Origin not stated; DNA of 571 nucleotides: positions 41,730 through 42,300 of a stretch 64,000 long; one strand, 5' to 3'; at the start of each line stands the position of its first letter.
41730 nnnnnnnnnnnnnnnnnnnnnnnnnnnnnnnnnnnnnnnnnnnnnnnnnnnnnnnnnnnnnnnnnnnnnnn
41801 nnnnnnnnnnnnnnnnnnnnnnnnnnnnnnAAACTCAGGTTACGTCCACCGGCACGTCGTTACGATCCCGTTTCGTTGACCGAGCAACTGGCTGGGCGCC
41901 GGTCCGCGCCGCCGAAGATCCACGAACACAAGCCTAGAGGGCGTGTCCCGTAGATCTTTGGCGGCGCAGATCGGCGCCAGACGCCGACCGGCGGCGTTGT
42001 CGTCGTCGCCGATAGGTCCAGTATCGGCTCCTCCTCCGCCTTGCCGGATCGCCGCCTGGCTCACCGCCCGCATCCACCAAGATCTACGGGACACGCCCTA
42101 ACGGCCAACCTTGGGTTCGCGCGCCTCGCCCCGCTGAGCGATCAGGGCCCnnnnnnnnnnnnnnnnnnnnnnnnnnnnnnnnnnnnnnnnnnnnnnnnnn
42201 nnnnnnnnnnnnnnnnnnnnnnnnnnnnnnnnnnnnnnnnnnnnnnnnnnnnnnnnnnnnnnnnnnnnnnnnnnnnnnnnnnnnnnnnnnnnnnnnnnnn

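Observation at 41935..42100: Abundant MITE/REP-like element with compensatory terminal inverted repeats (at least 6-8 copies in 64 kb)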

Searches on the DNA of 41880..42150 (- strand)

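Call 20: search_dna_similar(query=window:41925-42110:-, collection=plasmids, mode=distant, max_evalue=0.001)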
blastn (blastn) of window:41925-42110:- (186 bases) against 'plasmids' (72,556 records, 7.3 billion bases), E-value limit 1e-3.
Records with a match: 1; places in all: 1; records where one place covers at least 80% of the query: 0.
Best place of each record, by identity: 80-90% 1.
By first word of the organism name: Streptomyces 1.
By predicted mobility (MOB-suite, as given by PLSDB): non-mobilizable 1.
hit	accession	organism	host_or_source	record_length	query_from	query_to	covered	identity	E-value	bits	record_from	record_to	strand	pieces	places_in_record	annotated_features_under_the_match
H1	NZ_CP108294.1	Streptomyces sp. NBC_00028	-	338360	67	130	34%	81.8%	3e-4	52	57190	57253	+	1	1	none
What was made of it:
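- Tried and rejected: The plasmid collection gave only one 64-nt, 82% match in a Streptomyces plasmid (call 20).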

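Call 56: search_rna_families(source=window, start=41880, end=42150, threshold=evalue, max_evalue=10)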
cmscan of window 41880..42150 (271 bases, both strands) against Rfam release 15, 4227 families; matches with E-value up to 10: 4.
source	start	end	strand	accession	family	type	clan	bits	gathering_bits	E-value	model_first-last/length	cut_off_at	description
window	41901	41972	+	RF03572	MIR2109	Gene; miRNA;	-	26.8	100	0.0014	1-71/71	no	MIR2109 microRNA precursor family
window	41905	41969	+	RF04201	MIR7510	Gene; miRNA;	-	24.8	93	0.0085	1-79/79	no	MIR7510 microRNA precursor family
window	41904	41968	-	RF04201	MIR7510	Gene; miRNA;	-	24.1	93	0.013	1-79/79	no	MIR7510 microRNA precursor family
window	41897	41976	-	RF03662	mir-2060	Gene; miRNA;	-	18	54.5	0.22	4-85/94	no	mir-2060 microRNA precursor family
